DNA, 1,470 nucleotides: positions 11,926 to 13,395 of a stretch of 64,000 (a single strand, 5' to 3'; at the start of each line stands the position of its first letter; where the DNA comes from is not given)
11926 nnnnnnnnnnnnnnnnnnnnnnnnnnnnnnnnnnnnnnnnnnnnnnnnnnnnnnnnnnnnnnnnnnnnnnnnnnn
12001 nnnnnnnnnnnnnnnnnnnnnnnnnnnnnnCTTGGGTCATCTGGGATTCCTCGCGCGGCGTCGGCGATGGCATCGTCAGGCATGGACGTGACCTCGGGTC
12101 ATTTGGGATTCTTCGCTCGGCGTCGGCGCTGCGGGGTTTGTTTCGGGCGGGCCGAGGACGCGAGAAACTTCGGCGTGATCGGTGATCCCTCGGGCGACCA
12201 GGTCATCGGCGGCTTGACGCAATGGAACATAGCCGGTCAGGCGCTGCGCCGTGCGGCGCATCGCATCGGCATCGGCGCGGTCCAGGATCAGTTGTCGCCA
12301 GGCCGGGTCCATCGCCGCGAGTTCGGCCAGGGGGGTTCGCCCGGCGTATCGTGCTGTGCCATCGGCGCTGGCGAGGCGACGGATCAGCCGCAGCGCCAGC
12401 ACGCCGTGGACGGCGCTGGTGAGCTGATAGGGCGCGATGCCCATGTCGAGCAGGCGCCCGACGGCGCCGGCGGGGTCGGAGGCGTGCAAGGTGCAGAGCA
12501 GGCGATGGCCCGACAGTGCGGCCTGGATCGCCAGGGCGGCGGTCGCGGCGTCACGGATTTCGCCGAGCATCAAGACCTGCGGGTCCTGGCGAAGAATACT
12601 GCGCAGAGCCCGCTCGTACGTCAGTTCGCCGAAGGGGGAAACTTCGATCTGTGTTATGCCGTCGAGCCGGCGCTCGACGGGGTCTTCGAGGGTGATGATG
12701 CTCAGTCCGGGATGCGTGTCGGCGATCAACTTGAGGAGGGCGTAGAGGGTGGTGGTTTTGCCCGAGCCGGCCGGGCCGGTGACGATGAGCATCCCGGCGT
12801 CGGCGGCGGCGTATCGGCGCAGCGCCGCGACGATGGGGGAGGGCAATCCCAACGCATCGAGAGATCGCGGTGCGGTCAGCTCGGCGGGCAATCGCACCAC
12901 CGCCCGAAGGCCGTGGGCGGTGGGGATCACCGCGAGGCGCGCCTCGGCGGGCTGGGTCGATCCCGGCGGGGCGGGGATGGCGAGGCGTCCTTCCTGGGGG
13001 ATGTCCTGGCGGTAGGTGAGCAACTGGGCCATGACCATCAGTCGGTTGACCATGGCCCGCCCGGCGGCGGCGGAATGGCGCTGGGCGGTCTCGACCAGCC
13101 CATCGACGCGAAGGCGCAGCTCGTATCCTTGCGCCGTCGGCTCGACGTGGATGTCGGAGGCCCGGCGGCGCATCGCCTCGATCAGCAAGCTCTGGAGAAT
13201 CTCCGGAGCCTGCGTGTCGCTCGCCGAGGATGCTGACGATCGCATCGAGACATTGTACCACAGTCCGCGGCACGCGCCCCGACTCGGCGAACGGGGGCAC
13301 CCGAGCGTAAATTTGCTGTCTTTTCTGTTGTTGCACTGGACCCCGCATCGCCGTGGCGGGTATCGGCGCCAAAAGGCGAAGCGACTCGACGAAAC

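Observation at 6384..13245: Compact Com/T2SS-like pseudopilus operon with two platform paralogs and a hydrolase-lipoprotein tail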

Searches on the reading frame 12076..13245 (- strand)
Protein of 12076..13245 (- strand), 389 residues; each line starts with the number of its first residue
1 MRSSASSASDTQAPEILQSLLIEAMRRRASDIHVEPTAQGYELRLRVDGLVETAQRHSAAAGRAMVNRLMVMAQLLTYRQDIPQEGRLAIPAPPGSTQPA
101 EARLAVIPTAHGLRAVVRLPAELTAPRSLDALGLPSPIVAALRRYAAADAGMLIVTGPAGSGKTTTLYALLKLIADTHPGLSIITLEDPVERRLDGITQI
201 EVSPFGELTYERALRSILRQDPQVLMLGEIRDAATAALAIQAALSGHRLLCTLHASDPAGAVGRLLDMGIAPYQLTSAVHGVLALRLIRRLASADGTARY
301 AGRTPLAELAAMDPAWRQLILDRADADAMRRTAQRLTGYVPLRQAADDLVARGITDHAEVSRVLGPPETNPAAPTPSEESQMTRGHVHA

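Call 3: search_protein_families(library=pfam, proteins=[window:12076-13245:-], max_evalue=0.1)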
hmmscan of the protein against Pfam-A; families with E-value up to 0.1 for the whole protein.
window:12076-13245:- (389 aa): 13 families
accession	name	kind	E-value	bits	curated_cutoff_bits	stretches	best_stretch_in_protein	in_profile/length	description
PF00437.27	T2SSE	-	1.6e-82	277.6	24.9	1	12-362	7-370/370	Type II/IV secretion system protein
PF13191.12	AAA_16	-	6.8e-07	30.4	32.6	1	139-248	13-112/167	AAA ATPase domain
PF13604.12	AAA_30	-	2.3e-05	24.7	27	1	140-213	8-81/191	AAA domain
PF25199.1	nSTAND_NTPase5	-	0.0002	21.6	34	1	147-197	38-87/145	Novel STAND NTPase 5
PF13401.12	AAA_22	-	0.00023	21.9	27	1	149-189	4-44/130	AAA domain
PF13245.12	AAA_19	-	0.0009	19.9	25.1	1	147-180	8-41/134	AAA domain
PF13173.12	AAA_14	-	0.0021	18.5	27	1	152-245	4-86/129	AAA domain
PF20720.3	nSTAND3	-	0.0026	17.9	27.2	1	149-189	16-54/155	Novel STAND NTPase 3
PF13555.12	AAA_29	-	0.0064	16.7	27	1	149-174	21-46/61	P-loop containing region of AAA domain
PF02492.25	cobW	-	0.023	14.7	20.7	1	153-174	3-23/180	CobW/HypB/UreG, nucleotide-binding domain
PF05729.18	NACHT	-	0.032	14.5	26.7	1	153-178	3-28/167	NACHT domain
PF13086.12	AAA_11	-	0.061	13.5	27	0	148-175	15-42/257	AAA domain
PF07728.20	AAA_5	-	0.067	13.6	22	0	153-242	2-87/139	AAA domain (dynein-related subfamily)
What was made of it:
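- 12076..13245 (-): Assembly ATPase, GspE/PilB type, N2 + C-terminal domain only (389 aa ORF; a 370-aa product on record in the NCBI-sourced collection, P0016, matches a TTG start 19 codons downstream of the ORF's first ATG). Pfam T2SSE 1.6e-82 (call 3).
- Checked: ATPase 13245..12076: Pfam T2SSE, 1.6e-82 (call 3).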

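Call 4: search_protein_families(library=ncbifam, proteins=[window:12076-13245:-], max_evalue=0.1)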
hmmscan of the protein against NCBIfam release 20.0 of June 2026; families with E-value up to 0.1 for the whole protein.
window:12076-13245:- (389 aa): 26 families (the best 25 are shown)
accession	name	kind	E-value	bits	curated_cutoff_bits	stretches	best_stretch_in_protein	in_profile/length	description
TIGR02533.1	type_II_gspE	equivalog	3.1e-93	313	630.25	2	12-293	106-384/486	type II secretion system ATPase GspE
NF007755.0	PRK10436.1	equivalog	6.8e-81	272.3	617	2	5-292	77-359/465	type II secretion system protein GspE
TIGR02538.1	type_IV_pilB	equivalog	1.6e-80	271.3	675.65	2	9-293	177-457/564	type IV-A pilus assembly ATPase PilB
NF053534.1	T4PilAsmATPsTfpB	equivalog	9.2e-76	255.5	850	2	6-292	194-476/584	type IV pilus assembly ATPase TfpB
NF041000.1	ATPase_ComGA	equivalog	6.6e-61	205.6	300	1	19-289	2-266/267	competence type IV pilus ATPase ComGA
TIGR01420.1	pilT_fam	subfamily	3.8e-39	134.9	319.1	1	17-326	2-299/343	PilT/PilU family type 4a pilus ATPase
TIGR02525.1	plasmid_TraJ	equivalog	7.6e-23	81.1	368.3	1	149-318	148-320/372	plasmid transfer ATPase TraJ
TIGR02524.1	dot_icm_DotB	equivalog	2e-19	70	463.3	1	122-328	110-316/358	Dot/Icm type IV secretion system ATPase DotB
TIGR02782.1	TrbB_P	equivalog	3.4e-12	46.2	304.55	1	153-266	139-253/303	P-type conjugative transfer ATPase TrbB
NF058587.1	archaellum_moto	equivalog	1.3e-11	43.9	550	1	152-266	277-394/527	archaellum flagellar ATPase motor FlaI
TIGR02788.1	VirB11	equivalog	5e-11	42.2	249.95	1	146-268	140-265/308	P-type DNA transfer ATPase VirB11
NF010407.0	PRK13833.1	subfamily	9.1e-10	38.4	499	1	144-267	138-261/323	conjugal transfer protein TrbB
TIGR03819.1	heli_sec_ATPase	hypoth_equivalog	4.6e-08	32.6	373.15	1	128-272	156-304/340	TadA family conjugal transfer-associated ATPase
NF053672.1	bindosome_BasE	exception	1.5e-07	30.5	1000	1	150-265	269-388/512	bindosome assembly system ATPase subunit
NF010425.0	PRK13851.1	equivalog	3.6e-07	29.4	461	1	153-266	165-281/344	type IV secretion system protein VirB11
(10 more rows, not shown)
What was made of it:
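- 12076..13245 (-): NCBIfam GspE 313 bits (cut-off 630), PilB 271 (676), ComGA 206 (300), PilT 135 (call 4).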

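Call 7: find_encoding_contigs(protein=window:12076-13245:-, flank=10000, max_places=6)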
Protein window:12076-13245:- (389 aa): no gene with exactly this product is on record in the collection.

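Call 18: find_homologous_proteins(query=window:12076-13245:-, max_evalue=1e-20)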
Query window:12076-13245:- (389 aa): 6653 proteins with E <= 1e-20 among 8000 candidates; the best 120 are listed.
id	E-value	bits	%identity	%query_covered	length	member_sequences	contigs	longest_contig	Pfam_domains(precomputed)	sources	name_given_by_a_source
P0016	3.2e-228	775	100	95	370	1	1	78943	PF00437.27,PF13604.13,PF13191.13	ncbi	-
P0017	1.8e-138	480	64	92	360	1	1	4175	PF00437.27,PF13191.13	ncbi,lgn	ncbi:MAG: ATPase, T2SS/T4P/T4SS family [Tepidisphaeraceae bacterium]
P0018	2.1e-138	480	65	92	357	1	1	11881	PF00437.27,PF13191.13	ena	-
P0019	1.2e-137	477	64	94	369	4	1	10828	PF00437.27,PF13191.13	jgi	jgi:type II secretory ATPase GspE/PulE/Tfp pilus assembly ATPase PilB-like protein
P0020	6.2e-137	475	65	91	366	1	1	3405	PF00437.27,PF13191.13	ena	-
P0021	1.4e-136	474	64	92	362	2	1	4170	PF00437.27,PF13191.13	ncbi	-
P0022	1.5e-136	474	64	94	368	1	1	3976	PF00437.27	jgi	jgi:type II secretory ATPase GspE/PulE/Tfp pilus assembly ATPase PilB-like protein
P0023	2.9e-136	473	64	92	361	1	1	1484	PF00437.27,PF13191.13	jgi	jgi:general secretion pathway protein E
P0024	3.3e-136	472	63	92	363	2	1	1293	PF00437.27,PF13191.13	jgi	jgi:type II secretory ATPase GspE/PulE/Tfp pilus assembly ATPase PilB-like protein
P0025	3.4e-136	472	67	90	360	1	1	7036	PF00437.27,PF13191.13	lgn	-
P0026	1.1e-135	471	65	92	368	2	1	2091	PF00437.27,PF13604.13,PF13191.13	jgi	jgi:type II secretory ATPase GspE/PulE/Tfp pilus assembly ATPase PilB-like protein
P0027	1.3e-135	470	63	94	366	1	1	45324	PF00437.27,PF13604.13,PF13191.13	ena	-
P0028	3.0e-135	469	63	92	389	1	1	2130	PF00437.27,PF13191.13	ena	-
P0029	8.3e-135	468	64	92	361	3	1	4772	PF00437.27,PF13191.13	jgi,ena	-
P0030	1.1e-134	467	64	94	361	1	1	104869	PF00437.27,PF13191.13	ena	-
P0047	2.0e-133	463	64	91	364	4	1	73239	PF00437.27,PF13191.13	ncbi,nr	ncbi:MAG: hypothetical protein JWN24_4982 [Phycisphaerales bacterium]|nr:hypothetical protein [Phyci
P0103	9.2e-130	451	63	93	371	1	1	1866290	PF00437.27,PF13604.13,PF13191.13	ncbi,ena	-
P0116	2.8e-129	450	61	94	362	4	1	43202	PF00437.27,PF13191.13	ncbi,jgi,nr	ncbi:MAG TPA: ATPase, T2SS/T4P/T4SS family [Tepidisphaeraceae bacterium]|jgi:type II secretory ATPas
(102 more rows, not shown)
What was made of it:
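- Tried and rejected: An exact look-up of the 389-aa ATPase failed because the product on record starts 19 codons downstream (calls 7, 18).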

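Call 19: find_encoding_contigs(protein=P0103, flank=10000, max_places=2)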
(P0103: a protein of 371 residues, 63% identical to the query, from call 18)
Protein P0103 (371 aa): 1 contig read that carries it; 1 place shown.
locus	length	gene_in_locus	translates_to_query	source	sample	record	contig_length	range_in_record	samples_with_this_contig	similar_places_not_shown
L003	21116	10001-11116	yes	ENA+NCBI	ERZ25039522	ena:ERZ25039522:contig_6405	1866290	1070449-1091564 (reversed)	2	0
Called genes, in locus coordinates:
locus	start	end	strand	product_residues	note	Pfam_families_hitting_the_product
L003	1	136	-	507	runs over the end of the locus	-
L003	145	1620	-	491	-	PF13231:PMT_2 (weak)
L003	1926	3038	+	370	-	PF03462:PCRF, PF00472:RF-1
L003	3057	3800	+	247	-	PF13712:Glyco_tranf_2_5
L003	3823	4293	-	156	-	-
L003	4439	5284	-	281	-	PF00685:Sulfotransfer_1, PF13469:Sulfotransfer_3 (faint)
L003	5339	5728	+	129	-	-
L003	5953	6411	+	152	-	PF18936:DUF5684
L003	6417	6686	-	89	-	-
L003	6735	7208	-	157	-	-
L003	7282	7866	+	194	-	PF05685:Uma2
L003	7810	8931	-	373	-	PF01207:Dus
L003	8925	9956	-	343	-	PF01113:DapB_N (weak), PF01408:GFO_IDH_MocA, PF03447:NAD_binding_3 (weak), PF02894:GFO_IDH_MocA_C, PF22725:GFO_IDH_MocA_C3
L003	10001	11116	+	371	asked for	PF00437:T2SSE, PF13604:AAA_30 (weak), PF13191:AAA_16 (weak)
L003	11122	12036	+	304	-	PF04542:Sigma70_r2, PF08281:Sigma70_r4_2 (weak)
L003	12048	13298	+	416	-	PF28597:T2SSF_N (weak), PF00482:T2SSF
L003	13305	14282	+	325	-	PF00482:T2SSF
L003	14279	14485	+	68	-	-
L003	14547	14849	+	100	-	-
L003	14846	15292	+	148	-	-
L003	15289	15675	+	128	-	-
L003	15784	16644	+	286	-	PF00248:Aldo_ket_red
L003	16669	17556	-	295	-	PF02621:VitK2_biosynth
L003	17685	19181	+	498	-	PF08811:DUF1800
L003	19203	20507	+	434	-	PF07394:DUF1501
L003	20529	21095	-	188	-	PF01252:Peptidase_A8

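Call 20: find_encoding_contigs(protein=P0047, flank=10000, max_places=2)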
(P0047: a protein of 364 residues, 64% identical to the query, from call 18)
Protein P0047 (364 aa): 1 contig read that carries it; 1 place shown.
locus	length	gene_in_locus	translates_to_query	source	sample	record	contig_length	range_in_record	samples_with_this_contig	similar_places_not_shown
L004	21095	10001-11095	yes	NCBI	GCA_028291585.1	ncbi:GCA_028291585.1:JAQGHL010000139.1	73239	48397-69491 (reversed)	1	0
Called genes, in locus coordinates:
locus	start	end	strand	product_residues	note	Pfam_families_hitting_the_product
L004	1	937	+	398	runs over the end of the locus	PF13493:DUF4118, PF00512:HisKA, PF02518:HATPase_c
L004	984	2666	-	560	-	PF00989:PAS (weak), PF08448:PAS_4, PF08447:PAS_3, PF01590:GAF, PF13185:GAF_2, PF00512:HisKA, PF02518:HATPase_c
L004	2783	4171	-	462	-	PF09594:GT87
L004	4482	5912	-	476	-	-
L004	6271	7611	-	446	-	PF13431:TPR_17 (faint), PF00685:Sulfotransfer_1, PF13469:Sulfotransfer_3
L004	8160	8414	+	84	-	-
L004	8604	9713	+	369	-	PF13493:DUF4118, PF00512:HisKA, PF02518:HATPase_c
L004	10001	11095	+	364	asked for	PF00437:T2SSE, PF13191:AAA_16 (weak)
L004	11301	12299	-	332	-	PF00685:Sulfotransfer_1 (weak), PF13469:Sulfotransfer_3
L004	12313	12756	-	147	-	PF01243:PNPOx_N, PF16242:Pyrid_ox_like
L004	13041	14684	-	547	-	PF07719:TPR_2 (faint), PF13428:TPR_14 (faint), PF00515:TPR_1 (faint), PF13414:TPR_11 (faint), PF13431:TPR_17 (faint), PF00685:Sulfotransfer_1, PF13469:Sulfotransfer_3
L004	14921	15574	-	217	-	PF00072:Response_reg, PF00196:GerE, PF08281:Sigma70_r4_2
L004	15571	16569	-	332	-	PF07730:HisKA_3, PF02518:HATPase_c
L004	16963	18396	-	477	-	-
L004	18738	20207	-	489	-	-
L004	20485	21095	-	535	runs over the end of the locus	PF02321:OEP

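Call 21: find_encoding_contigs(protein=P0116, flank=10000, max_places=2)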
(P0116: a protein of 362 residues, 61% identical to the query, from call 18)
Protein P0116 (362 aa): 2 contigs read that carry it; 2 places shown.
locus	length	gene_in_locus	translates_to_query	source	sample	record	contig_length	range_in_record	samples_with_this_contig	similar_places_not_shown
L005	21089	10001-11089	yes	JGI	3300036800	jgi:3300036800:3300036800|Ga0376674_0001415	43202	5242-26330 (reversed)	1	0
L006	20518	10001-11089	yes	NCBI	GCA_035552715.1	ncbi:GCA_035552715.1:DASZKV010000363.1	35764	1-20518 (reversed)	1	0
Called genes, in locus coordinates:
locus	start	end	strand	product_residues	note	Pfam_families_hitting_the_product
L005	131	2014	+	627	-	PF00496:SBP_bac_5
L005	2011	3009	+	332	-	PF19300:BPD_transp_1_N (faint), PF00528:BPD_transp_1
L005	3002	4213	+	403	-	PF12911:OppC_N, PF00528:BPD_transp_1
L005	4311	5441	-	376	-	-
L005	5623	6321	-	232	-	PF01844:HNH, PF13395:HNH_4 (weak), PF14279:HNH_5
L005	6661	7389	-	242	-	PF07963:N_methyl, PF07596:SBP_bac_10 (faint)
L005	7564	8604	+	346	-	PF01594:AI-2E_transport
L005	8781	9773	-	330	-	PF02826:2-Hacid_dh_C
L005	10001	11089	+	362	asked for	PF00437:T2SSE, PF13191:AAA_16 (weak)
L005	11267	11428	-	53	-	PF04964:Flp_Fap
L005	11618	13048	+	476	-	PF07394:DUF1501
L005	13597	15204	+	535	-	PF00682:HMGL-like, PF22617:HCS_D2, PF08502:LeuA_dimer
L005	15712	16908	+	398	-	PF04185:Phosphoesterase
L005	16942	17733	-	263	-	-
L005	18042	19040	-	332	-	-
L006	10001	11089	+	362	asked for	PF00437:T2SSE, PF13191:AAA_16 (weak)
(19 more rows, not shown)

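Call 22: find_related_loci(query=window:12076-13245:-, collection=genome_contigs, flank=10000)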
Query window:12076-13245:- (389 aa) in genome_contigs; peptide patterns used: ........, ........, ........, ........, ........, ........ (x = any residue, [..] = any of these).
272 stretches matched a pattern; 26 encode a relative of the query (tblastn E <= 1e-3); 26 distinct loci.
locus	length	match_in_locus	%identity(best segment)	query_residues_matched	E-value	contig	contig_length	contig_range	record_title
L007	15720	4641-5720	61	1-365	3e-138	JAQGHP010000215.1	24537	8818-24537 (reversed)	MAG: Phycisphaerales bacterium isolate RYN_436 scaffold_1452406, whole genome shotgun sequence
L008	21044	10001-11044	61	11-365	2e-119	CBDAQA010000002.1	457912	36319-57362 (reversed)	MAG: Tepidisphaeraceae bacterium isolate 1353d618-0544-4452-b543-d2f7128d8099 genome assembly, contig: contig_2, whole g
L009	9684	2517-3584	58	4-365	4e-119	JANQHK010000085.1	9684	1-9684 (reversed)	MAG: Phycisphaeraceae bacterium isolate PL23b_bin.93 k99_2978716, whole genome shotgun sequence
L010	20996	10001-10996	59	29-365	1e-114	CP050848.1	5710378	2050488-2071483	Planctomycetales bacterium ZRK34 chromosome, complete genome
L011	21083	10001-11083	45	16-365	2e-85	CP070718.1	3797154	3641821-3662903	MAG: Phycisphaerales bacterium isolate bin470 chromosome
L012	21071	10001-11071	49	15-365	4e-85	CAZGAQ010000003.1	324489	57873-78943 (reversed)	MAG TPA_asm: uncultured Planctomycetales bacterium isolate binchicken_co117_435 genome assembly, contig: NODE_17_length_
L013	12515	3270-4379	45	13-375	1e-83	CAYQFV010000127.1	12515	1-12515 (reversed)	MAG TPA_asm: uncultured Phycisphaeraceae bacterium isolate binchicken_co253_191 genome assembly, contig: NODE_3476_lengt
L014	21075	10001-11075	62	4-365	2e-112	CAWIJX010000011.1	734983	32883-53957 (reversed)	MAG: uncultured Phycisphaerales bacterium isolate MFD03726.bin.2.35 genome assembly, contig: contig_53849, whole genome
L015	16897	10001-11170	34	4-362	2e-64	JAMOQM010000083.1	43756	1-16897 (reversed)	MAG: Candidatus Cloacimonadota bacterium isolate 4559-240_metabat2_scaf2bin.101 4559-240_scaffold_320_c1, whole genome s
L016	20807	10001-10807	40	20-293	2e-59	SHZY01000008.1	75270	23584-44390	MAG: Gemmataceae bacterium isolate Baikal-deep-G160 BACOMB-C1119, whole genome shotgun sequence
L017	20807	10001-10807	40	20-293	2e-57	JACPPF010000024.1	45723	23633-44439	MAG: Planctomycetota bacterium isolate NC_groundwater_620_Pr5_B-0.1um_61_30 alan_book_18_scaffold_55754, whole genome sh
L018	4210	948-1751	40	20-292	7e-57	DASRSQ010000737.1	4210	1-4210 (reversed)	MAG TPA_asm: Gemmataceae bacterium isolate SMAG_U6095 k141_1066934, whole genome shotgun sequence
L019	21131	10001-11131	38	15-363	2e-56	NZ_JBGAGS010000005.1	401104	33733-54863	MAG: Prosthecobacter sp. isolate MAG_MBR_H125.70 MBRH125-70_opera_contig_177, whole genome shotgun sequence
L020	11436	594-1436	39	8-292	8e-55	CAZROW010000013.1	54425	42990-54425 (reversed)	MAG TPA_asm: uncultured Enterobacteriaceae bacterium isolate SRP134809_co1_431 genome assembly, contig: NODE_991_length_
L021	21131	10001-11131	36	15-363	2e-53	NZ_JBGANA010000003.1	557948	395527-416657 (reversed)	MAG: Prosthecobacter sp. isolate MAG_AAO_H125.6 AAOH125-6_opera_contig_45, whole genome shotgun sequence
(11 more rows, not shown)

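Call 38: search_solved_structures(query=window:12076-13245:-, max_evalue=1e-10, show_alignments=2)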
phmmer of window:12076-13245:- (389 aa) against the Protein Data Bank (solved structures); distinct sequences matched with E-value up to 1e-10: 25.
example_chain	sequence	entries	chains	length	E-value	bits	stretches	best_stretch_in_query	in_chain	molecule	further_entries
4kss_A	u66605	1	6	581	4.9e-64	220.2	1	8-292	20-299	Type II secretion system protein E, hemolysin-coregulated protein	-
4ksr_A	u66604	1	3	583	6.1e-64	219.9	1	8-292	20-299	Type II secretion system protein E, Hemolysin-coregulated protein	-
1p9r_A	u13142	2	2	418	9.7e-64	219.2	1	8-292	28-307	General secretion pathway protein E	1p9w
4pht_A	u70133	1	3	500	2.7e-61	211.1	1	10-292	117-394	General secretory pathway protein E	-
3jc8_Ba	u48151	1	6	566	1.5e-59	205.4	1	5-294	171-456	Type IV-A pilus assembly ATPase PilB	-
5zfr_A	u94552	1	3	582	4e-59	204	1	8-293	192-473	Type IV pilus biogenesis ATPase PilB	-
6olj_C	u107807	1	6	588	1.7e-58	202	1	8-293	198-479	Type IV pilus biogenesis ATPase PilB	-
5tsg_B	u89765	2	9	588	2e-58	201.7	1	8-293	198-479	Type IV pilus biogenesis ATPase PilB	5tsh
5oiu_A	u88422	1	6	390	3.5e-57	197.6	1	11-292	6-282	Type IV pilus assembly protein PilF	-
6ejf_A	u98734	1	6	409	6.2e-57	196.8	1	14-292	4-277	Type IV pilus assembly protein PilF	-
5it5_F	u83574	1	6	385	7.4e-57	196.6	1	14-292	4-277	ATP binding motif-containing protein PilF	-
6f8l_G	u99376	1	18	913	3.4e-56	194.4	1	10-292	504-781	Type IV pilus assembly protein PilF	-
5fl3_A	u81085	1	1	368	1.8e-27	99.9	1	12-330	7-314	PILI RETRACTION PROTEIN PILT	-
8dze_A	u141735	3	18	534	5.3e-26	95.1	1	18-293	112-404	BfpD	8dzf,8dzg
2ewv_A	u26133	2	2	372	8e-24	87.9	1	19-356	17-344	twitching motility protein PilT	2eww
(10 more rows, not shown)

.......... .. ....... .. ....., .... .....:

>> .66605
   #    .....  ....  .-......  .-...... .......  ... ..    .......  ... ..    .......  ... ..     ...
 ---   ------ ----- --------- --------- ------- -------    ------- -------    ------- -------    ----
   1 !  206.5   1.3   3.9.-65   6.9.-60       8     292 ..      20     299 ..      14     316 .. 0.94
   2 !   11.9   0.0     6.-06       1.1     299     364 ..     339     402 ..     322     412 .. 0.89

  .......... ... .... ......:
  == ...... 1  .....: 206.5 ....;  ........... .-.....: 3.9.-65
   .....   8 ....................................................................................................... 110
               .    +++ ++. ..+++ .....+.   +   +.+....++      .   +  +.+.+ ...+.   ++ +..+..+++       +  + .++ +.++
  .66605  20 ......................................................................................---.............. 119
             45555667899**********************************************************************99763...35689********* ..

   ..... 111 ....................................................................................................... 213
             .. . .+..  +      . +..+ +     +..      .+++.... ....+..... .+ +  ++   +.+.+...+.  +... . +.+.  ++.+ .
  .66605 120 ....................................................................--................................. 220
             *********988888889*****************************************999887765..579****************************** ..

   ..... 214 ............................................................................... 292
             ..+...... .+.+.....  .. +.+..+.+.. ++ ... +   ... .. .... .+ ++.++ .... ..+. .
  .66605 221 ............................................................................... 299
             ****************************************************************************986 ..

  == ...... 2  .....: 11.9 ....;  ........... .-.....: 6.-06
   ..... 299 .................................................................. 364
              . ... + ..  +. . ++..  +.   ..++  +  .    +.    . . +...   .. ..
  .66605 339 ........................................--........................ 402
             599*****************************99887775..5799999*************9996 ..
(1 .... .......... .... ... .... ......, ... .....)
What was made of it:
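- On Type II secretion system: Alignment to EpsE starts at N2 and skips ~35 residues of the zinc subdomain (call 38).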

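Call 77: search_protein_families(library=pfam, proteins=[L010:14929-15309:+, L008:16821-17597:+], max_evalue=0.01)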
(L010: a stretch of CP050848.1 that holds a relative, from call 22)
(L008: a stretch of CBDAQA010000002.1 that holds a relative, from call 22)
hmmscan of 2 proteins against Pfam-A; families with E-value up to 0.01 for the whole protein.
L010:14929-15309:+ (126 aa): 0 families

L008:16821-17597:+ (258 aa): 4 families
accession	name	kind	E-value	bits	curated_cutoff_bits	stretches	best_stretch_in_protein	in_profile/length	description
PF00072.30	Response_reg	-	1.5e-25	90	30.2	1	54-165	1-110/111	Response regulator receiver domain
PF00196.25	GerE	-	3.7e-15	55.7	23.5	1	193-248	2-57/57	Bacterial regulatory proteins, luxR family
PF08281.18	Sigma70_r4_2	-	2e-05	24.6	25.7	1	192-236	9-54/54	Sigma-70, region 4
PF04545.22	Sigma70_r4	-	0.00023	21.1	24.1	1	193-238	4-50/50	Sigma-70, region 4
